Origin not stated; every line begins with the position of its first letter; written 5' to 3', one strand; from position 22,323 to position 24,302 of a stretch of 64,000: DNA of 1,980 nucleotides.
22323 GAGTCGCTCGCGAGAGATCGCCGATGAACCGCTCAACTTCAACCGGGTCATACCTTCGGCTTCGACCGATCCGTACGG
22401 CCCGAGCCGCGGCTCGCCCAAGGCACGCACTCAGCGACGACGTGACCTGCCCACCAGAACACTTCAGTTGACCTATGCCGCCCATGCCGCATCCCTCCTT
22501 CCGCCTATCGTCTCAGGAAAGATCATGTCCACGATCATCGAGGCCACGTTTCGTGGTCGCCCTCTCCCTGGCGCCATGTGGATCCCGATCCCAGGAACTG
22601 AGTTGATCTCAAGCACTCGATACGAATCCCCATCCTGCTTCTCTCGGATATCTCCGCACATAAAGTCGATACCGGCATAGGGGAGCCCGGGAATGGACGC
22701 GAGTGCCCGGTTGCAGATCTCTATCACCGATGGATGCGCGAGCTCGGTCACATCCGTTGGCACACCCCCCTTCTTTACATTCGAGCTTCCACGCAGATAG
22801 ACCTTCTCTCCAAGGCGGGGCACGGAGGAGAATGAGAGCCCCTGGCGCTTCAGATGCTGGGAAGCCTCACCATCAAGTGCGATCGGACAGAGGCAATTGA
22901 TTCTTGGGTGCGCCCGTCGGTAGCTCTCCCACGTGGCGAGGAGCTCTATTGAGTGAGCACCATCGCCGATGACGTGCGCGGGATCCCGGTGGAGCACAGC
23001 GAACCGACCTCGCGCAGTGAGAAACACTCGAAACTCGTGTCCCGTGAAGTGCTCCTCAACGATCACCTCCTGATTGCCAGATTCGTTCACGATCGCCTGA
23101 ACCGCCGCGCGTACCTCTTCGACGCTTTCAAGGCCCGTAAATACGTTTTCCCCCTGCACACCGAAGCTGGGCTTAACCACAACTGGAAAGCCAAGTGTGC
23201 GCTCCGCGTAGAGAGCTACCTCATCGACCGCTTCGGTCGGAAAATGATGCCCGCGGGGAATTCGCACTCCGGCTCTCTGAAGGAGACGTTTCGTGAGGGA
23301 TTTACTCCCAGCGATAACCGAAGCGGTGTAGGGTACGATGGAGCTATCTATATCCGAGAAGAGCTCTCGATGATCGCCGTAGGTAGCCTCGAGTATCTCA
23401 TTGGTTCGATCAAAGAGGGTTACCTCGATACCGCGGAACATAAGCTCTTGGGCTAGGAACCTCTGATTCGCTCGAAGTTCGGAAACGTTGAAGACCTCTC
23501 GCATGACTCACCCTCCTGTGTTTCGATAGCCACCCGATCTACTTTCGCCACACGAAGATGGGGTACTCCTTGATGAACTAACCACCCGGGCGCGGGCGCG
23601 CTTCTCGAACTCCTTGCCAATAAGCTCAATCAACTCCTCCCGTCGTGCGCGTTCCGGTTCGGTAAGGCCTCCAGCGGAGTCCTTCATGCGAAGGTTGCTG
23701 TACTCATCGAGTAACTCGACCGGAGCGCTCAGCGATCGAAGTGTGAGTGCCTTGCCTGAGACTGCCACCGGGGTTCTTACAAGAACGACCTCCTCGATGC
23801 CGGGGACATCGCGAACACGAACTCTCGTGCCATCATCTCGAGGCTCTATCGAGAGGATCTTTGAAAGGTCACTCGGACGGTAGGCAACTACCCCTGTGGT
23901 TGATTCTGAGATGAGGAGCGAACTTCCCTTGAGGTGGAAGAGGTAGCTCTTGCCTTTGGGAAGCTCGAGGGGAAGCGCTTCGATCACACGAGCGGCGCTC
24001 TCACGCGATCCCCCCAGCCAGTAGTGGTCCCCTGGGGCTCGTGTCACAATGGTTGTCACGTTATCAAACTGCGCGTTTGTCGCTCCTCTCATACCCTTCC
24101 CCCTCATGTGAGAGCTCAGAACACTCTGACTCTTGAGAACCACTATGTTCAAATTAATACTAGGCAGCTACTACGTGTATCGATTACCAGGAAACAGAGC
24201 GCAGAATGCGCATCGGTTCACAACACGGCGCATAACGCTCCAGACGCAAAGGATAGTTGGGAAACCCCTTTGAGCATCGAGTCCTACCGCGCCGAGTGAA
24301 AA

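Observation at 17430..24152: Six-gene operon pairing a complete NAD-type dinucleotide assembly set with tailoring enzymes and two ORFans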

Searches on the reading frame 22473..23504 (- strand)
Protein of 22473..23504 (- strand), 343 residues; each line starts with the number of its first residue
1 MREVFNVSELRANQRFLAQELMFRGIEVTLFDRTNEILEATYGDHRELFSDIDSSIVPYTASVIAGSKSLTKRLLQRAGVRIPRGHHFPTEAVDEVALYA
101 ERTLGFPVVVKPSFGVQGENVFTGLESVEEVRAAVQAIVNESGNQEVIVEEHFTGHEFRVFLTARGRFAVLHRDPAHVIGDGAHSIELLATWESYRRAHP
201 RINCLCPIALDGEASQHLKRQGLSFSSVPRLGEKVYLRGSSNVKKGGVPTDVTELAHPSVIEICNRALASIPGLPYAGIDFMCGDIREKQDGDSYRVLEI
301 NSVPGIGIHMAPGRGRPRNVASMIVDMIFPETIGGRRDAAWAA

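Call 4: search_protein_families(library=pfam, proteins=[window:22473-23504:-], max_evalue=0.1)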
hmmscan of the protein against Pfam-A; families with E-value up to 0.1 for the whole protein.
window:22473-23504:- (343 aa): 8 families
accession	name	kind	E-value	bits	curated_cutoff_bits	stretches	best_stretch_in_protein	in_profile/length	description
PF07478.18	Dala_Dala_lig_C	-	2.1e-07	31.1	24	1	94-171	25-99/204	D-ala D-ala ligase C-terminus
PF02786.22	CPSase_L_D2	-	1.2e-06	28.6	19.8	1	68-155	2-91/211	Carbamoyl-phosphate synthase L chain, ATP binding domain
PF01071.24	GARS_A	-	2.4e-06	28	27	1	66-166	1-102/194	Phosphoribosylglycinamide synthetase, ATP-grasp (A) domain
PF08443.16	RimK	-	1.3e-05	25.3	21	1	68-152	4-86/188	RimK-like ATP-grasp domain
PF02655.19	ATP-grasp_3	-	1.5e-05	25.6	23.2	0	66-160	2-76/160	ATP-grasp domain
PF14397.11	ATPgrasp_ST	-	0.0034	17.1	31.4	0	59-123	13-78/278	Sugar-transfer associated ATP-grasp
PF13535.11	ATP-grasp_4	-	0.036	14.1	27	1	105-167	2-77/160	ATP-grasp domain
PF18419.6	ATP-grasp_6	-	0.047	13.8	25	1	17-48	10-41/54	ATP-grasp-like domain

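Call 31: search_protein_families(library=ncbifam, proteins=[window:22473-23504:-], max_evalue=0.1)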
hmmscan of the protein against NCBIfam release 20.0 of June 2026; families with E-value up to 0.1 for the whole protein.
window:22473-23504:- (343 aa): 36 families (the best 25 are shown)
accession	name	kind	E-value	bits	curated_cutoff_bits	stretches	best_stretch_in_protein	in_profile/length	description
TIGR02068.2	cya_phycin_syn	equivalog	2.3e-67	227.7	850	1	15-332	162-474/862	cyanophycin synthetase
NF010623.0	PRK14016.1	subfamily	1.1e-65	222.4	877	1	59-332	206-475/871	cyanophycin synthetase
NF002688.0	PRK02471.1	equivalog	1.9e-47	162.1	425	1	15-331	436-754/756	bifunctional glutamate--cysteine ligase GshA/glutathione synthetase GshB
TIGR03103.1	trio_acet_GNAT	equivalog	8.2e-42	143.4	569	1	9-332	239-544/547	N-acetylglutaminylglutamine synthetase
TIGR01435.1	glu_cys_lig_rel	equivalog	4.8e-33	114.3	656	1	14-329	418-719/719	bifunctional glutamate--cysteine ligase/glutathione synthetase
NF002378.0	PRK01372.1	subfamily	3.5e-12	45.7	243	1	35-164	63-190/305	D-alanine--D-alanine ligase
NF040720.1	MptN_Meth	equivalog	7.4e-10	38.4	350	2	241-326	214-288/291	tetrahydromethanopterin:alpha-L-glutamate ligase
TIGR01205.1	D_ala_D_alaTIGR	subfamily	1.2e-08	34.3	245.65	1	60-163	99-201/318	D-alanine--D-alanine ligase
TIGR00768.1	rimK_fam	subfamily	1.3e-08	34.5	143.4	1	65-143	85-159/276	RimK family alpha-L-glutamate ligase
TIGR00877.1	purD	equivalog_domain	4.9e-08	32.2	288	1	61-163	98-201/425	phosphoribosylamine--glycine ligase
NF000091.3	D_ala_D_ser_VanG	exception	1.3e-06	27.5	495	1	60-159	128-224/344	D-alanine--D-serine ligase VanG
TIGR02144.1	LysX_arch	equivalog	2e-06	27.1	275.6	1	62-144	82-162/281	lysine biosynthesis protein LysX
TIGR01369.1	CPSaseII_lrg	equivalog_domain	1.1e-05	23.3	1027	1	73-185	675-784/1052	carbamoyl-phosphate synthase (glutamine-hydrolyzing) large subunit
NF002563.0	PRK02186.1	subfamily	1.6e-05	23.4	625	1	68-162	108-197/890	argininosuccinate lyase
NF011169.0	PRK14571.1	equivalog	1.8e-05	24.2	404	1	27-162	50-179/300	D-alanyl-alanine synthetase A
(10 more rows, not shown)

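Call 32: search_protein_families(library=padloc, proteins=[window:22473-23504:-], max_evalue=0.1)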
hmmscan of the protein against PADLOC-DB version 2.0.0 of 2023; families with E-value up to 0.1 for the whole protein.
window:22473-23504:- (343 aa): 0 families

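Call 71: search_solved_structures(query=window:22473-23504:-, max_evalue=0.001, show_alignments=1)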
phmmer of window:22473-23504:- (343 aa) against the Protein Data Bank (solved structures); distinct sequences matched with E-value up to 0.001: 15.
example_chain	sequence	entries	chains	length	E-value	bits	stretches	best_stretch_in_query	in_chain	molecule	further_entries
7wac_A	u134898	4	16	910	8.7e-44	153.1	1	2-336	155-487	Cyanophycin synthase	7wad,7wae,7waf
7lg5_A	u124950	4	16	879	1.4e-41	145.9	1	42-332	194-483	Cyanophycin synthase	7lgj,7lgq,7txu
7txv_A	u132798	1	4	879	1.4e-41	145.9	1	42-332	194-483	Cyanophycin synthase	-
7lgm_A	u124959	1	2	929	4.8e-40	140.8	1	52-333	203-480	Cyanophycin synthase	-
7lgn_A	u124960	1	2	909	3.2e-39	138.1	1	44-331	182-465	Cyanophycin synthase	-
3ln7_A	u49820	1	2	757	4.2e-35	124.6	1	15-331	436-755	Glutathione biosynthesis bifunctional protein gshAB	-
7ta5_A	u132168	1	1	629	1.5e-33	119.5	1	72-331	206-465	Glutathione synthase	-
8fxh_A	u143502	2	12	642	5.7e-29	104.4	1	64-330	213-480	RimK domain-containing protein ATP-grasp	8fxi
3ln6_A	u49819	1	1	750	3.9e-22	82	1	14-331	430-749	Glutathione biosynthesis bifunctional protein gshAB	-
2ip4_A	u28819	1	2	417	1.6e-07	33.9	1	60-166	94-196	Phosphoribosylamine--glycine ligase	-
5d8d_A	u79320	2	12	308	9.3e-07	31.4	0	27-167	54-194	D-alanine--D-alanine ligase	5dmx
8evy_B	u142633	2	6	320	2.7e-05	26.6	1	19-168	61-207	D-alanine--D-alanine ligase B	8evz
8rth_A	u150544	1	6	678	7e-05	25.2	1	58-152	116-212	3-methylcrotonyl-CoA carboxylase, putative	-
2xcl_A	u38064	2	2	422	0.00062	22.1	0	60-167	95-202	PHOSPHORIBOSYLAMINE--GLYCINE LIGASE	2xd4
3r23_A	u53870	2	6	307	0.00078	21.8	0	38-160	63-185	D-alanine--D-alanine ligase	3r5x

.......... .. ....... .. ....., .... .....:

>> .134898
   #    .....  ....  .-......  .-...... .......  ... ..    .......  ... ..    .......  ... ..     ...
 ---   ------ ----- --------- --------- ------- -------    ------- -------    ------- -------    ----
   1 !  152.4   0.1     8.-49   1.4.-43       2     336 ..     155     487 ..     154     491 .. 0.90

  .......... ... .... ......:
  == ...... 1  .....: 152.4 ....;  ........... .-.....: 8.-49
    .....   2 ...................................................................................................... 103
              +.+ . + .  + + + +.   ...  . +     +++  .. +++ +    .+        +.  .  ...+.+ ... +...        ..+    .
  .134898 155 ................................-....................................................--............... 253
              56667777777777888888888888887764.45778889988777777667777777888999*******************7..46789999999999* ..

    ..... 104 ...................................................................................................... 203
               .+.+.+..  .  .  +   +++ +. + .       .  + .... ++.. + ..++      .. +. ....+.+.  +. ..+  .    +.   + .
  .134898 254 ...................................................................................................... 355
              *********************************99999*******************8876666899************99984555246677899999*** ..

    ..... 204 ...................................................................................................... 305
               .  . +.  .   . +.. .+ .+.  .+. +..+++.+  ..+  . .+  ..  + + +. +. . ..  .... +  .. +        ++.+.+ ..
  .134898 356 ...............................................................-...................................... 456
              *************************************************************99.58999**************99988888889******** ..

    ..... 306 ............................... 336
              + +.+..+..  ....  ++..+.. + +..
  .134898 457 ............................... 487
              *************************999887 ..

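Call 116: search_protein_families(library=phrogs, proteins=[window:22473-23504:-], max_evalue=0.001)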
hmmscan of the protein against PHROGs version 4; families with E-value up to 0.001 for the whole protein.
window:22473-23504:- (343 aa): 0 families

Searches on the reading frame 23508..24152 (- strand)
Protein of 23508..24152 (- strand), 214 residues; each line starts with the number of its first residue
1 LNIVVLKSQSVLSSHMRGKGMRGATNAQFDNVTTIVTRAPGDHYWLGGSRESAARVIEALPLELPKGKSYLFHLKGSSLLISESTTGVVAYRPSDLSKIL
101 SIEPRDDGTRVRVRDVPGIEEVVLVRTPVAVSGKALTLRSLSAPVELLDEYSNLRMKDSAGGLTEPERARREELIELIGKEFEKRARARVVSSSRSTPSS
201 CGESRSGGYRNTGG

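Call 4: search_protein_families(library=pfam, proteins=[window:23508-24152:-], max_evalue=0.1)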
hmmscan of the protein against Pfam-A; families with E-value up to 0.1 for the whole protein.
window:23508-24152:- (214 aa): 0 families

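Call 31: search_protein_families(library=ncbifam, proteins=[window:23508-24092:-], max_evalue=0.1)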
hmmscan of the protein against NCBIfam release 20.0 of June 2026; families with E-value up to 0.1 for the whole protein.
window:23508-24092:- (194 aa): 1 family
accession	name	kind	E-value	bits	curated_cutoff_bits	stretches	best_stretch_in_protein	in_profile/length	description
NF040517.1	Lacto_Palin_RP2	domain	0.081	12.6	24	0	116-125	12-21/24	translation of Lactobacillus palindromic repeat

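Call 32: search_protein_families(library=padloc, proteins=[window:23508-24092:-], max_evalue=0.1)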
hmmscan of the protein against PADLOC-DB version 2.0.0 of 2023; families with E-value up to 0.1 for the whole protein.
window:23508-24092:- (194 aa): 0 families

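Call 34: find_homologous_proteins(query=window:23508-24092:-)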
Query window:23508-24092:- (194 aa): 13 proteins with E <= 0.001 among 724 candidates.
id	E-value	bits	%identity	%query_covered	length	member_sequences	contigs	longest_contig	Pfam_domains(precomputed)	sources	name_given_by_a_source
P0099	4.8e-115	399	97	100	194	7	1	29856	-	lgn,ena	-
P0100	2.0e-94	332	80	100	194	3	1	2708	-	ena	-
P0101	3.5e-91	322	78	100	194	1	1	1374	-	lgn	-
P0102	1.5e-87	310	72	100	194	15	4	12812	-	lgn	-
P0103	1.1e-85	304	72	100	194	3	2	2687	-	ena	-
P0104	2.2e-82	293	69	100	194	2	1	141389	-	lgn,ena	-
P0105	5.7e-82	292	70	100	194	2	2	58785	-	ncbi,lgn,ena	-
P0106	9.3e-80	284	66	100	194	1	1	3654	-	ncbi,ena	-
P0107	1.5e-79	284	66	100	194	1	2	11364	-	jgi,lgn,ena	-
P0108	2.0e-78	280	66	100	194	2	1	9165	-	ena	-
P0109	3.6e-77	276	64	100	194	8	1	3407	-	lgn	-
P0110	2.9e-76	273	63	100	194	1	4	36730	-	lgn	-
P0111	8.0e-66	239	68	87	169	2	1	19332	-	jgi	jgi:hypothetical protein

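Call 51: predict_structure(alignment_id=A5)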
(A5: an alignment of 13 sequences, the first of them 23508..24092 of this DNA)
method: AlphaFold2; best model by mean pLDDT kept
length: 194 residues; sequences in the alignment: 13
mean_pLDDT: 57.4   pTM: 0.46
mean pLDDT of the five models: 57.4, 42.8, 39.9, 39.1, 38.7
residues with pLDDT >= 90: 6; 70-90: 58; 50-70: 49; < 50: 81
segments of 3 or more residues with pLDDT < 50: 1-30, 110-128, 165-194
pLDDT, mean of each block of 10 residues (from residue 1): 25 37 40 64 73 69 72 87 87 84 72 30 43 59 80 61 45 34 38 37
secondary structure, 60 per line:
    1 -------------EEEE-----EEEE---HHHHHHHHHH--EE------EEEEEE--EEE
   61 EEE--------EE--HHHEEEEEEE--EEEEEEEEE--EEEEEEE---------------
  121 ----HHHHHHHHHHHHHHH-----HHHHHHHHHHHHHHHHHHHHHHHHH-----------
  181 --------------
elements in order: E14-17 E23-26 H30-39 E50-55 E58-63 E79-85 E88-96 E99-105 H125-139 H145-169

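Call 79: fold_search(model_id=the predicted structure, library=pdb)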
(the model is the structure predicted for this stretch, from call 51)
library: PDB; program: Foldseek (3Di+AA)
matches with E <= 10: 352; with E <= 0.001: 0
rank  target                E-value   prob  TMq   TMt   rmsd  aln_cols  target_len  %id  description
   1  4rm8_A                3.9e-02  0.23  0.17  0.10  16.1       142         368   15  Crystal structure of human ezrin in space group P21 (released 2015-12-09)
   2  8ciu                  4.2e-02  0.33  0.16  0.10  15.3       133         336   15  The FERM domain of human moesin mutant H288A (released 2023-03-01)
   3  3ml4_D                5.0e-02  0.18  0.13  0.12  11.8       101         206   16  Crystal structure of a complex between Dok7 PH-PTB and the MuSK juxtamembrane region (released 2010-07-14)
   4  3ml4_C                5.7e-02  0.25  0.16  0.15  12.8       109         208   15  Crystal structure of a complex between Dok7 PH-PTB and the MuSK juxtamembrane region (released 2010-07-14)
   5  8cir_A                7.7e-02  0.30  0.16  0.10  15.6       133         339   16  The FERM domain of human moesin with a bound peptide identified by phage display (released 2023-03-01)
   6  8cit_C                9.3e-02  0.23  0.16  0.10  15.2       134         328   16  The FERM domain of human moesin mutant L281R (released 2023-03-01)
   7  3ml4_A                9.9e-02  0.25  0.19  0.18  12.5       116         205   15  Crystal structure of a complex between Dok7 PH-PTB and the MuSK juxtamembrane region (released 2010-07-14)
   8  1p5t_B                1.1e-01  0.25  0.16  0.27  10.6       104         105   12  Crystal Structure of Dok1 PTB Domain (released 2004-02-17)
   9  3ml4_B                1.1e-01  0.23  0.17  0.16  12.8       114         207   14  Crystal structure of a complex between Dok7 PH-PTB and the MuSK juxtamembrane region (released 2010-07-14)
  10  7lwh_A                1.2e-01  0.20  0.16  0.11  14.9       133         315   16  Human neurofibromin 2/merlin residues 1-339 in complex with LATS1 (released 2021-08-11)
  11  6cds_A                1.2e-01  0.20  0.16  0.10  17.6       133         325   16  Human neurofibromin 2/merlin/schwannomin residues 1-339 in complex with PIP2 (released 2018-07-18)
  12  8cit_B                1.2e-01  0.20  0.16  0.10  16.1       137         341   17  The FERM domain of human moesin mutant L281R (released 2023-03-01)
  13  4rm8_B                1.2e-01  0.15  0.16  0.10  16.1       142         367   15  Crystal structure of human ezrin in space group P21 (released 2015-12-09)
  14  3qij_A                1.3e-01  0.38  0.15  0.11  10.9        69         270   14  Primitive-monoclinic crystal structure of the FERM domain of protein 4.1R (released 2011-02-09)
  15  6txq                  1.3e-01  0.20  0.16  0.11  15.4       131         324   14  The high resolution structure of the FERM domain and helical linker of human moesin (released 2020-01-29)
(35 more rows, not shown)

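Call 116: search_protein_families(library=phrogs, proteins=[window:23508-24092:-], max_evalue=0.001)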
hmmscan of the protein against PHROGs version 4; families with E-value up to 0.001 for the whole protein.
window:23508-24092:- (194 aa): 0 families
